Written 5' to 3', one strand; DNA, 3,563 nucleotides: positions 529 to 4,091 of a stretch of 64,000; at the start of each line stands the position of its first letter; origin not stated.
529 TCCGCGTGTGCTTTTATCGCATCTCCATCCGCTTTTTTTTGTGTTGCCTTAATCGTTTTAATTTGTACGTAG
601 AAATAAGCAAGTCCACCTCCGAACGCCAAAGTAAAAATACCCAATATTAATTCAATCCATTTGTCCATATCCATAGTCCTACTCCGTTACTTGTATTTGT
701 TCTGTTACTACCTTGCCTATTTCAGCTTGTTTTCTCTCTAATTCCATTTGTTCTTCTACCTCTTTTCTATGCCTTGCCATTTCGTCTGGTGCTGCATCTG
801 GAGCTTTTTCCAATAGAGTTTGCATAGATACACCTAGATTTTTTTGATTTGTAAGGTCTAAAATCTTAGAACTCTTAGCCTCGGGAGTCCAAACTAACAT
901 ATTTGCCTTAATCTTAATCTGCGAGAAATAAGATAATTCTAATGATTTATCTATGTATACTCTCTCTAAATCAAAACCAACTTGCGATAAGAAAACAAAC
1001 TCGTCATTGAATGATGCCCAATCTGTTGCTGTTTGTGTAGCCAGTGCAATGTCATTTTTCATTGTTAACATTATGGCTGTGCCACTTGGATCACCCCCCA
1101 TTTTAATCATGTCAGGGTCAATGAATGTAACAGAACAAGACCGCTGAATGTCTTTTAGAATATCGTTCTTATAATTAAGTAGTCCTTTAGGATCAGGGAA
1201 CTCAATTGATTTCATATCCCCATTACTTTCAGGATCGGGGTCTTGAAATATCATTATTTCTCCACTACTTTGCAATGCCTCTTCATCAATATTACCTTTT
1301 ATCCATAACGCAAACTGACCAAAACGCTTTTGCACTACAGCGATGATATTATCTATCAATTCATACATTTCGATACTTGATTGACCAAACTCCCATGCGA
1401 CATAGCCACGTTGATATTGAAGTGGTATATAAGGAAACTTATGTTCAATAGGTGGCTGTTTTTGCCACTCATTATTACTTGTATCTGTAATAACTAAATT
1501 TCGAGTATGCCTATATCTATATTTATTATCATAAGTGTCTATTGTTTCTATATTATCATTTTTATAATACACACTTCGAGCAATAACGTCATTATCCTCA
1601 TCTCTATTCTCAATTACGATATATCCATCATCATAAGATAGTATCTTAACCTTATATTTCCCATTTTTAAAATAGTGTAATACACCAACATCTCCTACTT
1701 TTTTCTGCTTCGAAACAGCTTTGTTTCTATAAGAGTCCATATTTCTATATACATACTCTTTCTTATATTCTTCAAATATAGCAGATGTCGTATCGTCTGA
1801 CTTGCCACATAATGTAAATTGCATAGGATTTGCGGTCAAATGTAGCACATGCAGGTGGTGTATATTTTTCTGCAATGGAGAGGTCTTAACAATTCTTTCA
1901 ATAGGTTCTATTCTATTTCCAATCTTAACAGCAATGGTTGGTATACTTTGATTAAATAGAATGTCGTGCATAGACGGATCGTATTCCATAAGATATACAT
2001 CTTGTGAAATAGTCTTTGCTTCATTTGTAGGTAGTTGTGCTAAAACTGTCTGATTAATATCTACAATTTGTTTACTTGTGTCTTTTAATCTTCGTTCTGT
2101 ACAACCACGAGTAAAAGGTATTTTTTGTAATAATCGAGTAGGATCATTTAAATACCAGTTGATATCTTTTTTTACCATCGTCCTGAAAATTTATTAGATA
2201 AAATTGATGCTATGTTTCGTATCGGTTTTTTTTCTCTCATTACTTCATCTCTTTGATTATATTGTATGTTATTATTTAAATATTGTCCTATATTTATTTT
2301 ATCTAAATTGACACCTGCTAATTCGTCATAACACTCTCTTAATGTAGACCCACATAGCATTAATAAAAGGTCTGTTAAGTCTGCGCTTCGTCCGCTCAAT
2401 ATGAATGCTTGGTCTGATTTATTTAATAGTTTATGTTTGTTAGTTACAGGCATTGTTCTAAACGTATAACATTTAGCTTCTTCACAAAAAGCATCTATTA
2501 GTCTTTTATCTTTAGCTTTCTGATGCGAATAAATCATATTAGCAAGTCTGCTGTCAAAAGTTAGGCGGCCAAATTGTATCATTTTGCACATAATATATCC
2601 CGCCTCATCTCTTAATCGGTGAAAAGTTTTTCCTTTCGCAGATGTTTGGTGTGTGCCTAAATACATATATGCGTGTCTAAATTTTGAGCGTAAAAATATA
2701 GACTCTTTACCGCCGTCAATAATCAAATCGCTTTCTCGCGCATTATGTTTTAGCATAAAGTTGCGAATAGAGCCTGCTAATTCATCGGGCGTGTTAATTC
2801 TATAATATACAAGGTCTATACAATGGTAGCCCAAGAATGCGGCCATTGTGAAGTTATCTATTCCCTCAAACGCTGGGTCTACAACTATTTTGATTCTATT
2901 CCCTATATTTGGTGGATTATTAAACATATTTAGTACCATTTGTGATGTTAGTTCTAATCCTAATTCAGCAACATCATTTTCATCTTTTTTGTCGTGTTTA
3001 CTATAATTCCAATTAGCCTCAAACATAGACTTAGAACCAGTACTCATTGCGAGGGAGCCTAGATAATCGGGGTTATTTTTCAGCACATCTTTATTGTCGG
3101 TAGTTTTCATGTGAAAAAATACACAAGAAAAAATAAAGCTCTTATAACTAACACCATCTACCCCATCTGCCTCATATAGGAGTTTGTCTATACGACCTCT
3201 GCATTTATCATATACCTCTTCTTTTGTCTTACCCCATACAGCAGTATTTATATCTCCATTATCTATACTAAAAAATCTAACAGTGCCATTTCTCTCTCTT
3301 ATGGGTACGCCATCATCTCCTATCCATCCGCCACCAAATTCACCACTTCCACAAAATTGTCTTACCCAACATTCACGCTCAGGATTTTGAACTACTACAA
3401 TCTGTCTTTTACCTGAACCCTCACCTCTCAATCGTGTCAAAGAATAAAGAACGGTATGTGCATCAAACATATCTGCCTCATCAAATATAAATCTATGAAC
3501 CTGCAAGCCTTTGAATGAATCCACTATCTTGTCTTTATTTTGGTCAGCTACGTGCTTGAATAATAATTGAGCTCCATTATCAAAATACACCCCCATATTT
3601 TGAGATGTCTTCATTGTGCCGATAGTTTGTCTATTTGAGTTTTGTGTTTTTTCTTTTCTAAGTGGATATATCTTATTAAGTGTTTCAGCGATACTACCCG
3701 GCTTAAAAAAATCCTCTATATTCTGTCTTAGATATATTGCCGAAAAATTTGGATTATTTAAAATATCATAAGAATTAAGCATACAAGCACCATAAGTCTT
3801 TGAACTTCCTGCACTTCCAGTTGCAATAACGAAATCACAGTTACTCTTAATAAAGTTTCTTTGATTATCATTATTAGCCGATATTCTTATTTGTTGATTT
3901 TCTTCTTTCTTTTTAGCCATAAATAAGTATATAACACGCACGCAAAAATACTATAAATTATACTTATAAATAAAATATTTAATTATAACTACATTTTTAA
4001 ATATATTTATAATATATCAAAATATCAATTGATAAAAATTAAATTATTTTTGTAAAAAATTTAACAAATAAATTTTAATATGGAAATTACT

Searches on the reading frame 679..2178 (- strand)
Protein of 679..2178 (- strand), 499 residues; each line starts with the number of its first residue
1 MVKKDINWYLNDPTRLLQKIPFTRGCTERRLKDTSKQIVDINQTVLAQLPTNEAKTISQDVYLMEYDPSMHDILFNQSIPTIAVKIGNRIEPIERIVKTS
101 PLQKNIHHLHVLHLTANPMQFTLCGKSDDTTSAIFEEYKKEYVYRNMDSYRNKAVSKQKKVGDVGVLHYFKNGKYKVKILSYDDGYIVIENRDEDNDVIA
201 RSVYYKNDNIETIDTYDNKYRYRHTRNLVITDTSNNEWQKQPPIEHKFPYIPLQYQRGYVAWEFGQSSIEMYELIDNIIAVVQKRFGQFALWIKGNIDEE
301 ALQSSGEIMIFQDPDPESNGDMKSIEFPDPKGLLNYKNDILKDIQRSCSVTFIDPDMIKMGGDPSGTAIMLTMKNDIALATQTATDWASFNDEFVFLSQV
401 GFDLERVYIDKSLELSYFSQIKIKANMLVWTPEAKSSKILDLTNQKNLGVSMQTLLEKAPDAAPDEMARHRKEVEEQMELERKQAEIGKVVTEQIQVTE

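Call 14: search_protein_families(library=phrogs, proteins=[window:679-2178:-], max_evalue=0.00001)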
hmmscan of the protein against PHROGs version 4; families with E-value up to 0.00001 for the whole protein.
window:679-2178:- (499 aa): 0 families

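Call 83: find_encoding_contigs(protein=window:679-2178:-, flank=10000, max_places=3)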
Protein window:679-2178:- (499 aa): 3 contigs read that carry it; 3 places shown.
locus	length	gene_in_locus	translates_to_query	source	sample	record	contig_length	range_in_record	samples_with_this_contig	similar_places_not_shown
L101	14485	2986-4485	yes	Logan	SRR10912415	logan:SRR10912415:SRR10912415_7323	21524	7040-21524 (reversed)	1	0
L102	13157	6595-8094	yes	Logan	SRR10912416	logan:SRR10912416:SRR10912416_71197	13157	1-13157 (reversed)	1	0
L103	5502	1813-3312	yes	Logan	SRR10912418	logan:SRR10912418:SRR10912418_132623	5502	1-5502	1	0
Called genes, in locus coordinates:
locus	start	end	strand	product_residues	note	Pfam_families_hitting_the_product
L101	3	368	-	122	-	?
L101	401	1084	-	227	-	-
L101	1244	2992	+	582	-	PF03237:Terminase_6N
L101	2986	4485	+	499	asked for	-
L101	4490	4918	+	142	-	-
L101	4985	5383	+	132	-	-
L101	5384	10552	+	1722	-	-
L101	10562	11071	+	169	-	-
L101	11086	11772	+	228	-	-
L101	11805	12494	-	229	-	-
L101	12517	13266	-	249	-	PF02498:Bro-N, PF03374:ANT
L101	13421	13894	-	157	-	-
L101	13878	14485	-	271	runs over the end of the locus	-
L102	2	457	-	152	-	?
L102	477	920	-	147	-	-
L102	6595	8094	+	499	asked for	-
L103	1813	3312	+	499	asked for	-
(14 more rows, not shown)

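Call 90: search_protein_families(library=pfam, proteins=[window:679-2178:-], max_evalue=0.01)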
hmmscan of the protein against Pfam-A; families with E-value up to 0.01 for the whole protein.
window:679-2178:- (499 aa): 0 families

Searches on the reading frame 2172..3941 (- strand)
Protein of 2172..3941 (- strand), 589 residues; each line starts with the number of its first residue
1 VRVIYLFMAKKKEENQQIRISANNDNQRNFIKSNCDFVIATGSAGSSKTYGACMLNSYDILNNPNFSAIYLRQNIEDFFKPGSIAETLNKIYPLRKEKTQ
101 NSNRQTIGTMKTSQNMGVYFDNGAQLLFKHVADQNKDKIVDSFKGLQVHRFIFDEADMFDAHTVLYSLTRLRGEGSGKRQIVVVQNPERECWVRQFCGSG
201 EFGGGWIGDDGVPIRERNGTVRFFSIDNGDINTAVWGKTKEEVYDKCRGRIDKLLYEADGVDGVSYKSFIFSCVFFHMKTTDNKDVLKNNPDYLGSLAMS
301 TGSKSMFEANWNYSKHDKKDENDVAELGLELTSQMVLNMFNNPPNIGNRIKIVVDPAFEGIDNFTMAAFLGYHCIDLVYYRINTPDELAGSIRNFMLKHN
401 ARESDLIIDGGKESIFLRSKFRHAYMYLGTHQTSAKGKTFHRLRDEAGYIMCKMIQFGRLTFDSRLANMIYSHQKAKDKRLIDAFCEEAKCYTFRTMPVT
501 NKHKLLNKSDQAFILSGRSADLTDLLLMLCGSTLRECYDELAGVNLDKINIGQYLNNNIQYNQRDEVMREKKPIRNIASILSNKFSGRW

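Call 14: search_protein_families(library=phrogs, proteins=[window:2172-3941:-], max_evalue=0.00001)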
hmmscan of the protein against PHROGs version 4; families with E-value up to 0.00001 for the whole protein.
window:2172-3941:- (589 aa): 4 families
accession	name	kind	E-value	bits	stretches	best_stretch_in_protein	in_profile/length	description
phrog_979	-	head and packaging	3.1e-43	149.4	1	10-301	141-394/642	terminase large subunit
phrog_2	-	head and packaging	1.7e-16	61.2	1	25-464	268-567/807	terminase large subunit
phrog_9526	-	head and packaging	3.1e-13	50.8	1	23-297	11-254/280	terminase large subunit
phrog_170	-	other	1.1e-08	35.9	1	10-76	63-131/323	PhoH-like phosphate starvation-inducible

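Call 72: search_dna_similar(query=window:2172-3941:-, collection=phages, mode=protein, max_rows=15)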
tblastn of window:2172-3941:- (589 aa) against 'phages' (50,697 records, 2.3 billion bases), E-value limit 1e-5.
Records with a match: 770; places in all: 770; records where one place covers at least 80% of the query: 1.
Best place of each record, by identity: <60% 770.
By first word of the organism name: Pseudomonas 200; Escherichia 179; Rheinheimera 112; Salmonella 89; Klebsiella 32; Shigella 23; Cronobacter 15; Vibrio 15; Felixounavirus 14; Citrobacter 12; and 25 more.
By host as written in the record: Rheinheimera sp. BAL341 112; Pseudomonas aeruginosa 71; - 63; Escherichia coli 52; Pseudomonas aeruginosa PAO1 26; Escherichia coli K-12 MG1655 26; Pseudomonas aeruginosa PAK 14; Escherichia coli O157:H7 14; and 193 more.
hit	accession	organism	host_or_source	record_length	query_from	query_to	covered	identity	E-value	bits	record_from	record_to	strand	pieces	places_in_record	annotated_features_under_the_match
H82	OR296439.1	Bacteroides phage C3_41T2LP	Bacteroides uniformis MB20-41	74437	27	581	94%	37.7%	4e-93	319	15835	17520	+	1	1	terminase large subunit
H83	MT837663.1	Bacteriophage sp.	human fecal samples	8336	19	455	74%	24.9%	2e-24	114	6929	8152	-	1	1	record has no annotation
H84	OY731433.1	Bacteroides phage LoVEphage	-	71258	19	455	74%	24.9%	2e-24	114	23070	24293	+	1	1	terminase large subunit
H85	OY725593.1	Bacteroides phage LoVEphage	-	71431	19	455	74%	24.9%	2e-24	114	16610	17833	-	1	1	terminase large subunit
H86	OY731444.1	Bacteroides phage LoVEphage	-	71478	19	455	74%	24.9%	2e-24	114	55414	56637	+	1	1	terminase large subunit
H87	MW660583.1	Bacteroides phage LoVEphage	Bacteroides sp.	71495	19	455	74%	24.9%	2e-24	114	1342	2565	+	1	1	large terminase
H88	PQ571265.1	Bacteroides phage BI-TP1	Bacteroides intestinalis BG4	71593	19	455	74%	24.9%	2e-24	114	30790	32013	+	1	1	terminase large subunit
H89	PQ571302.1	Phocaeicola phage PV4-TP1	Phocaeicola vulgatus BM8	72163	19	455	74%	24.9%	2e-24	114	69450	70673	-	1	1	terminase large subunit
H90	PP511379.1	Dulem virus 40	Eulemur fulvus collaris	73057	11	377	62%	26.1%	5e-22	107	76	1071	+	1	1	terminase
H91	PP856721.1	Salmonella phage vB_SEnST11_KE22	Salmonella enterica subsp. enterica ...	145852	27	311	48%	27.9%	3e-17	92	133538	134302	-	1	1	terminase large subunit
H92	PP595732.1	Salmonella phage SalP219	Salmonella enterica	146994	27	311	48%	27.9%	3e-17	92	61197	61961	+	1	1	terminase large subunit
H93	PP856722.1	Salmonella phage vB_SEnST11_KE23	Salmonella enterica subsp. enterica ...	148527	27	311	48%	27.9%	3e-17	92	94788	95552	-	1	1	terminase large subunit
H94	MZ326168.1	Salmonella phage NINP13076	Salmonella enterica CDC K-1891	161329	27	311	48%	27.9%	3e-17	92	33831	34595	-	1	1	terminase large subunit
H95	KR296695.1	Salmonella phage 41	Salmonella paratyphi A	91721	24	311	49%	27.2%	2e-16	90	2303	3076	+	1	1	CRISPR-associated protein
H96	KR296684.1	Salmonella phage 19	Salmonella paratyphi A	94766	24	311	49%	27.2%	2e-16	90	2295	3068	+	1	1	terminase large subunit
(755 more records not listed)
